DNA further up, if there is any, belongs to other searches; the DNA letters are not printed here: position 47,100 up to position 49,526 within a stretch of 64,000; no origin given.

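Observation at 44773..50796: Self-contained putative cAMP module: SH3 protein, M48 protease, CHASE2 cyclase, MBL hydrolase, cNMP-MscS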

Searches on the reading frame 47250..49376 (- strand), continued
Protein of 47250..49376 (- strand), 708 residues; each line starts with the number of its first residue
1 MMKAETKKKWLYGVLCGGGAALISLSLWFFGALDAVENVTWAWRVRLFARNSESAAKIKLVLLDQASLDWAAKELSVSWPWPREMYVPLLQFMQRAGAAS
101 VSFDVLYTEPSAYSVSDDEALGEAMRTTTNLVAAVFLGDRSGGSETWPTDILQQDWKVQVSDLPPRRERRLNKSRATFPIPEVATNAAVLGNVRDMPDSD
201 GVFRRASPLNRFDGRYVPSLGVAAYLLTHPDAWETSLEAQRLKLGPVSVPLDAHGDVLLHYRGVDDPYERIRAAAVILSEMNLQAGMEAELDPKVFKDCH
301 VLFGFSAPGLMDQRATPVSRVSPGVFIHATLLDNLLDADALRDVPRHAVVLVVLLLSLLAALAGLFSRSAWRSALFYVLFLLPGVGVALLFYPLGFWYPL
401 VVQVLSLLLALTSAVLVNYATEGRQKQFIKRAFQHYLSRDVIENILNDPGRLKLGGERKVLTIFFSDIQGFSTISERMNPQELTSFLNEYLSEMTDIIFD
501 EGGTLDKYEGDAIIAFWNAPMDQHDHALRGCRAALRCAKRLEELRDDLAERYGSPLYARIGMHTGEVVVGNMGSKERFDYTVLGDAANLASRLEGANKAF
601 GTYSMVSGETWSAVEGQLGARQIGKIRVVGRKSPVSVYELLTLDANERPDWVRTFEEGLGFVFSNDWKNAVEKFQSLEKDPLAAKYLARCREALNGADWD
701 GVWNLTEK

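Call 37: predict_structure(alignment_id=A1)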
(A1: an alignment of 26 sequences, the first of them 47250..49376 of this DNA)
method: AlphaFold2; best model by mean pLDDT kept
length: 708 residues; sequences in the alignment: 26
mean_pLDDT: 86.9   pTM: 0.64
mean pLDDT of the five models: 86.9, 86.5, 86.2, 85.6, 84.0
residues with pLDDT >= 90: 369; 70-90: 288; 50-70: 41; < 50: 10
segments of 3 or more residues with pLDDT < 50: 572-577
pLDDT, mean of each block of 10 residues (from residue 1): 70 93 95 86 84 90 92 89 92 95 89 88 92 91 89 86 86 92 93 81 90 93 94 91 93 90 78 95 94 94 85 82 90 92 91 94 84 86 88 90 95 87 70 75 74 68 85 76 81 89 76 83 90 93 86 84 83 51 78 89 93 92 89 91 90 94 93 91 92 90 71
secondary structure, 60 per line:
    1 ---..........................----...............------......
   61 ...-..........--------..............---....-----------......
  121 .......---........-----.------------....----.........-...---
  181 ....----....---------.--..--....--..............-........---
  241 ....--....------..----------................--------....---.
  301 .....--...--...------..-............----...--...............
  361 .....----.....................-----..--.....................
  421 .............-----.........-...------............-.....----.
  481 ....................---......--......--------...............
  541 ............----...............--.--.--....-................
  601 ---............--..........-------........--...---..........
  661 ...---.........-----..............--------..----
elements in order (helices of 4 or more, strands of 3 or more residues): H4-29 H34-48 E58-63 H65-74 H83-96 E100-103 H115-127 E131-138 E157-160 H165-171 E175-177 H181-184 E189-192 E209-212 E215-219 H220-228 H230-233 E234-237 E241-244 E247-250 E269-272 H273-284 H293-296 E300-305 E313-315 H325-336 E341-343 H346-365 H370-390 H400-433 H439-447 E458-469 H471-475 H480-500 E504-509 E512-517 H526-552 E557-571 E580-583 H585-600 E604-607 H608-614 E618-627 E635-642 H651-663 H667-675 H681-694
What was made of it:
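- On CHASE2 sensor proteins: AF2 model in call 37.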

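Call 40: fold_search(model_id=the predicted structure, library=pdb)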
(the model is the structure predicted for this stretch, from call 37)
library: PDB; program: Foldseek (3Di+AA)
matches with E <= 10: 500; with E <= 0.001: 190
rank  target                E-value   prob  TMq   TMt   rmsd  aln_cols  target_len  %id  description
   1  6fht_B                6.5e-18  1.00  0.28  0.27   5.2       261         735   32  Crystal structure of an artificial phytochrome regulated adenylate/guanylate cyclase in its dark adapted Pr form (released 2018-04-18)
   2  6fht_A                1.2e-17  1.00  0.29  0.28   5.0       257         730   30  Crystal structure of an artificial phytochrome regulated adenylate/guanylate cyclase in its dark adapted Pr form (released 2018-04-18)
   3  4yus                  4.8e-16  1.00  0.27  0.51   5.1       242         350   29  Crystal structure of photoactivated adenylyl cyclase of a cyanobacteriaOscillatoria acuminata in hexagonal form (released 2016-06-01)
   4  3r5g_A                5.7e-16  1.00  0.25  0.84   2.4       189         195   38  Crystal structure of the adenylyl cyclase CyaB from P. aeruginosa (released 2012-01-11)
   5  8qfg                  7.0e-16  1.00  0.27  0.55   4.3       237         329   29  Cryogenic crystal structure of the Photoactivated Adenylate Cyclase OaPAC after 5 seconds of blue light illumination (released 2023-11-01)
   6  2w01_B                8.7e-16  1.00  0.24  0.80   3.2       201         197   34  Crystal structure of the guanylyl cyclase Cya2 (released 2008-09-30)
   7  2w01_D                9.7e-16  1.00  0.24  0.81   2.8       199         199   35  Crystal structure of the guanylyl cyclase Cya2 (released 2008-09-30)
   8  8qfi                  9.7e-16  1.00  0.27  0.54   4.2       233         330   29  Room temperature crystal structure of the Photoactivated Adenylate Cyclase OaPAC after blue light excitation at 1.8 us d (released 2023-11-01)
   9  3r5g_B                1.2e-15  1.00  0.25  0.84   2.4       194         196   37  Crystal structure of the adenylyl cyclase CyaB from P. aeruginosa (released 2012-01-11)
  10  4yut_A                2.6e-15  1.00  0.27  0.50   6.3       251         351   29  Crystal structure of photoactivated adenylyl cyclase of a cyanobacteriaOscillatoria acuminata in orthorhombic form (released 2016-06-01)
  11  2w01_C                3.0e-15  1.00  0.24  0.78   3.3       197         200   36  Crystal structure of the guanylyl cyclase Cya2 (released 2008-09-30)
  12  1wc1_C                3.2e-15  1.00  0.24  0.82   2.7       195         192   34  Soluble adenylyl cyclase CyaC from S. platensis in complex with Rp- ATPalphaS (released 2004-12-20)
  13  1wc0_A                7.1e-15  1.00  0.24  0.80   3.0       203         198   33  Soluble adenylyl cyclase CyaC from S. platensis in complex with alpha, beta-methylene-ATP (released 2004-12-20)
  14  2bw7_B                7.9e-15  1.00  0.24  0.79   3.2       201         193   34  A novel mechanism for adenylyl cyclase inhibition from the crystal structure of its complex with catechol estrogen (released 2005-07-20)
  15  1wc4_B                8.4e-15  1.00  0.24  0.82   2.6       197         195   34  Soluble adenylyl cyclase CyaC from S. platensis in complex with alpha, beta-methylene-ATP and Europium (released 2004-12-20)
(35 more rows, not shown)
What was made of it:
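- Tried and rejected: Fold of the CHASE2 domain: the Foldseek result for the whole-protein model was dominated by the catalytic domain, so nothing was learned about CHASE2 (call 40).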

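Call 57: find_encoding_contigs(protein=P0001, flank=10000, max_places=1)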
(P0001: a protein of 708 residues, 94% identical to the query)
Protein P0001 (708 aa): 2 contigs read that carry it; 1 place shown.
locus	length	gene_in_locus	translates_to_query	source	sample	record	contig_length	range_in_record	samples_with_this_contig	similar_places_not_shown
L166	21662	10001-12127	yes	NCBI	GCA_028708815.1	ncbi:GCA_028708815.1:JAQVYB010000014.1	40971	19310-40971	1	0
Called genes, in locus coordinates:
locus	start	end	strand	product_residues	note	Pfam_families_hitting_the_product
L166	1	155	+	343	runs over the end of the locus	PF18152:DAHP_snth_FXD, PF00793:DAHP_synth_1, PF03102:NeuB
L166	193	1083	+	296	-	PF03446:NAD_binding_2, PF03807:F420_oxidored, PF02153:PDH_N, PF20463:PDH_C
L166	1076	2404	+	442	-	PF00275:EPSP_synthase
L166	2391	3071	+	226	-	PF02224:Cytidylate_kin, PF13238:AAA_18 (weak)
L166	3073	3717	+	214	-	PF01553:Acyltransferase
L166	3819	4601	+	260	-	PF04536:TPM_phosphatase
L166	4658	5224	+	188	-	PF04011:LemA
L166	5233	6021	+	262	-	PF02405:MlaE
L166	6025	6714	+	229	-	-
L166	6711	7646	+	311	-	PF02470:MlaD (faint), PF28544:Helical_needle (weak)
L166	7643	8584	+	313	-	PF13424:TPR_12 (faint)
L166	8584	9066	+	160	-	PF06347:SH3_4 (weak), PF08239:SH3_3, PF18348:SH3_16 (weak)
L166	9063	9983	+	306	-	PF01435:Peptidase_M48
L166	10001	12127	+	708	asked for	PF05226:CHASE2, PF00211:Guanylate_cyc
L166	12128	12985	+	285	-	PF00753:Lactamase_B (weak), PF12706:Lactamase_B_2 (weak)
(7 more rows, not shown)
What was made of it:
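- On Pycsar anti-phage system: A CHASE2 sensor is present and the flanks are housekeeping genes (call 57).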

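Call 58: search_protein_families(library=padloc, proteins=[window:47250-49376:-], max_evalue=0.01)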
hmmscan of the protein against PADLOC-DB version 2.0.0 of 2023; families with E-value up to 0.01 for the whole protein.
window:47250-49376:- (708 aa): 11 families
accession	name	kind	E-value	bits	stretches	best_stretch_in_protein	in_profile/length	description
PDLC00734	PycC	-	4.9e-35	119.3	1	453-595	182-322/374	Pycsar cyclase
PDLC02367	PycC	-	1.5e-15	55.3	1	461-613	44-191/226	-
PDLC00766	PycC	-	1.8e-11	42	1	461-600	44-183/232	Pycsar cyclase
PDLC00765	PycC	-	7.8e-10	36.4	1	462-618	259-416/477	Pycsar cyclase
PDLC02368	PycC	-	5.7e-07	27.4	1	460-611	44-197/234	-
PDLC02370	PycC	-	3.6e-06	24.6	1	463-595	84-221/340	-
PDLC02369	PycC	-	6.2e-05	20.7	1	463-617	49-194/248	-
PDLC02366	PycC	-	0.00015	18.8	1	485-603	76-192/486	-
PDLC00762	PycC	-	0.00071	16.5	1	485-603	78-197/508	Pycsar cyclase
PDLC00764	PycC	-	0.007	13.3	1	461-547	95-178/449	Pycsar cyclase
PDLC00717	Effector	-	0.0091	13.2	0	340-389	169-218/306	4TM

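Call 66: search_protein_families(library=pfam, proteins=[L008:3879-5423:-, L070:12236-13627:+, L049:11916-13112:+, L049:13124-13537:+, L029:12978-14108:-, L027:1483-3552:-, L042:3641-4870:+], max_evalue=0.001)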
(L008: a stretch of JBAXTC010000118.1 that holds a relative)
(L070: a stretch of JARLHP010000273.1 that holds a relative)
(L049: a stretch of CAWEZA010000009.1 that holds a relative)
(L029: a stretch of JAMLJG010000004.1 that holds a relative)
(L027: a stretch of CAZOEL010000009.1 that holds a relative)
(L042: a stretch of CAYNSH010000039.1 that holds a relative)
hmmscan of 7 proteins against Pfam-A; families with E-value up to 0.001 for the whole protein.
L008:3879-5423:- (514 aa): 3 families
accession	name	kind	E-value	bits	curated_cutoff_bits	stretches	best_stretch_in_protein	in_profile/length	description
PF00027.35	cNMP_binding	-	3.4e-27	94.7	27.5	1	379-464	3-88/89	Cyclic nucleotide-binding domain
PF00924.24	MS_channel_2nd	-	5.1e-21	75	20.2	1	166-233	1-68/68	Mechanosensitive ion channel, beta-domain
PF21082.3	MS_channel_3rd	-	5.1e-14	52.9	21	1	242-323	3-88/88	Mechanosensitive ion channel MscS, C-terminal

L070:12236-13627:+ (463 aa): 3 families
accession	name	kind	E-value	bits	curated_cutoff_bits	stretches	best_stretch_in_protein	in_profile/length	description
PF00027.35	cNMP_binding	-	1.3e-21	76.8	27.5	1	330-413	4-88/89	Cyclic nucleotide-binding domain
PF00924.24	MS_channel_2nd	-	7.4e-16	58.5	20.2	1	119-181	1-63/68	Mechanosensitive ion channel, beta-domain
PF21082.3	MS_channel_3rd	-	7.3e-07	30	21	1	193-275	2-88/88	Mechanosensitive ion channel MscS, C-terminal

L049:11916-13112:+ (398 aa): 2 families
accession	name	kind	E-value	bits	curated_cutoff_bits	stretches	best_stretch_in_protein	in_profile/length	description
PF00924.24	MS_channel_2nd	-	1.3e-15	57.7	20.2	1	196-258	1-63/68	Mechanosensitive ion channel, beta-domain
PF21082.3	MS_channel_3rd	-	8.7e-07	29.7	21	1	271-352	3-88/88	Mechanosensitive ion channel MscS, C-terminal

L049:13124-13537:+ (137 aa): 1 family
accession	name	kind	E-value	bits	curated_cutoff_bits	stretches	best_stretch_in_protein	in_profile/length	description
PF00027.35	cNMP_binding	-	1.5e-23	83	27.5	1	2-87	2-88/89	Cyclic nucleotide-binding domain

L029:12978-14108:- (376 aa): 2 families
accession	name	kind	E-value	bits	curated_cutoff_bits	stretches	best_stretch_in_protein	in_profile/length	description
PF06210.16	DUF1003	-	5e-28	97.8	27.4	1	279-374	3-99/103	Protein of unknown function (DUF1003)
PF00027.35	cNMP_binding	-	2.6e-24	85.5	27.5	1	137-224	2-89/89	Cyclic nucleotide-binding domain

L027:1483-3552:- (689 aa): 3 families
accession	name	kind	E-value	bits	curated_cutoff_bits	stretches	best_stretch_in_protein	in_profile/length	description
PF02781.21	G6PD_C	-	1e-110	369.9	27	1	233-534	1-296/296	Glucose-6-phosphate dehydrogenase, C-terminal domain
PF00479.28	G6PD_N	-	7.6e-61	206.4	22.1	1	49-231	1-183/183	Glucose-6-phosphate dehydrogenase, NAD binding domain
PF00027.35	cNMP_binding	-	6.2e-21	74.6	27.5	1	566-649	2-89/89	Cyclic nucleotide-binding domain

L042:3641-4870:+ (409 aa): 3 families
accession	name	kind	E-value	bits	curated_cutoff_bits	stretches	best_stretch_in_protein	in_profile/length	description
PF00924.24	MS_channel_2nd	-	2.4e-20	72.8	20.2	1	219-284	1-66/68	Mechanosensitive ion channel, beta-domain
PF21082.3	MS_channel_3rd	-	2e-12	47.8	21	1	297-380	6-88/88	Mechanosensitive ion channel MscS, C-terminal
PF21088.3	MS_channel_1st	-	0.00037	20.9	23.1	1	179-218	4-42/42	Mechanosensitive ion channel, transmembrane helices 2/3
